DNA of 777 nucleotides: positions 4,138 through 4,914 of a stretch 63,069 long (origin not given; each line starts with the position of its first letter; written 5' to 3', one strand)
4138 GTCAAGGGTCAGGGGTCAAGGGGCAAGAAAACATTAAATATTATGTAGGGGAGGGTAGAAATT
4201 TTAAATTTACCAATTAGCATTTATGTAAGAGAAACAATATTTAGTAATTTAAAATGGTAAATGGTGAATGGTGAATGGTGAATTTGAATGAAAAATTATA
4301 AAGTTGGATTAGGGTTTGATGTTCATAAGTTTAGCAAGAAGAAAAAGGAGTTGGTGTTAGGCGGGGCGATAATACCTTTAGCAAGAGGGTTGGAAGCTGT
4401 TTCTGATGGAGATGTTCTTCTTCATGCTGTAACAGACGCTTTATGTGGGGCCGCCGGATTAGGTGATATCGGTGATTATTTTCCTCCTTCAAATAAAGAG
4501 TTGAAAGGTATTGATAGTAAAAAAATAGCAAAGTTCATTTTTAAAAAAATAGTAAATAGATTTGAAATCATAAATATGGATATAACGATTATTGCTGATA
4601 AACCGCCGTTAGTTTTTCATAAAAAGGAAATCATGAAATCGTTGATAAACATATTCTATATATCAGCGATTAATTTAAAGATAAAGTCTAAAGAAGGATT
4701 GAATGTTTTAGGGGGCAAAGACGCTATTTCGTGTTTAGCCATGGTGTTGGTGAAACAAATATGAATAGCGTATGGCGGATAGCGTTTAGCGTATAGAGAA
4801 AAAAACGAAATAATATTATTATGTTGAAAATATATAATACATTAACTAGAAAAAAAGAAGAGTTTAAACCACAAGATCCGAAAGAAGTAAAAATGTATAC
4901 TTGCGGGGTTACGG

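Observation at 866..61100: Degenerate heptanucleotide arrays are the default building block of intergenic DNA, and each spacer uses its own word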

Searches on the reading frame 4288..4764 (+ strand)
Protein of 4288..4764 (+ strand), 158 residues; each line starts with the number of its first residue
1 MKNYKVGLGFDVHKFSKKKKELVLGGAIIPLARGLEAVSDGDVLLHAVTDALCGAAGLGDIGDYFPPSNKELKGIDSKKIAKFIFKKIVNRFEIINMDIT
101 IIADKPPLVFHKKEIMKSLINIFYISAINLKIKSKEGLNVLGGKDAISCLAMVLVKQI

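Call 11: find_encoding_contigs(protein=window:4288-4764:+, flank=10000, max_places=6)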
Protein window:4288-4764:+ (158 aa): 4 contigs read that carry it; 2 places shown.
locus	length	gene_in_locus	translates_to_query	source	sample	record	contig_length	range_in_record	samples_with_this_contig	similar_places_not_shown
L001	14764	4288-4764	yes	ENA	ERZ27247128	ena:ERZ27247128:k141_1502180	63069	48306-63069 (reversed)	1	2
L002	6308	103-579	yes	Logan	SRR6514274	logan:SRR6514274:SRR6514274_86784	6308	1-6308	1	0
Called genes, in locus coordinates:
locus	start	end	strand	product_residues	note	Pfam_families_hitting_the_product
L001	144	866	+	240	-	PF02470:MlaD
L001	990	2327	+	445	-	PF18073:Zn_ribbon_LapB (weak), PF13481:AAA_25, PF03796:DnaB_C (weak), PF06745:ATPase, PF23442:DUF7125 (weak), PF13541:ChlI (weak)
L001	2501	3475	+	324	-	PF27675:YCF81_N, PF01850:PIN (weak), PF01938:TRAM (faint)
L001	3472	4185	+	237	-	PF01128:IspD, PF12804:NTP_transf_3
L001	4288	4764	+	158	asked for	PF02542:YgbB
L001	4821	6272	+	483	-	PF01406:tRNA-synt_1e, PF01921:tRNA-synt_1f (faint), PF09334:tRNA-synt_1g (weak), PF00133:tRNA-synt_1 (weak), PF09190:DALR_2, PF23493:CysS_C (faint)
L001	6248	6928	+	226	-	PF01712:dNK, PF02223:Thymidylate_kin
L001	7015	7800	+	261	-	PF13177:DNA_pol3_delta2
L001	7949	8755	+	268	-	PF04468:PSP1, PF28472:PSP1_3rd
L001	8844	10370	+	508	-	PF00133:tRNA-synt_1, PF01406:tRNA-synt_1e (weak), PF09334:tRNA-synt_1g, PF00133:tRNA-synt_1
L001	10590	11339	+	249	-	PF01026:TatD_DNase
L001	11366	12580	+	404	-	PF04015:DUF362, PF13183:Fer4_8 (faint), PF00037:Fer4 (faint), PF12838:Fer4_7 (weak), PF13237:Fer4_10 (weak)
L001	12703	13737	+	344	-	PF01008:IF-2B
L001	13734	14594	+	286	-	PF00586:AIRS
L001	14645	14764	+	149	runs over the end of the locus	PF02367:TsaE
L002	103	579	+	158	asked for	PF02542:YgbB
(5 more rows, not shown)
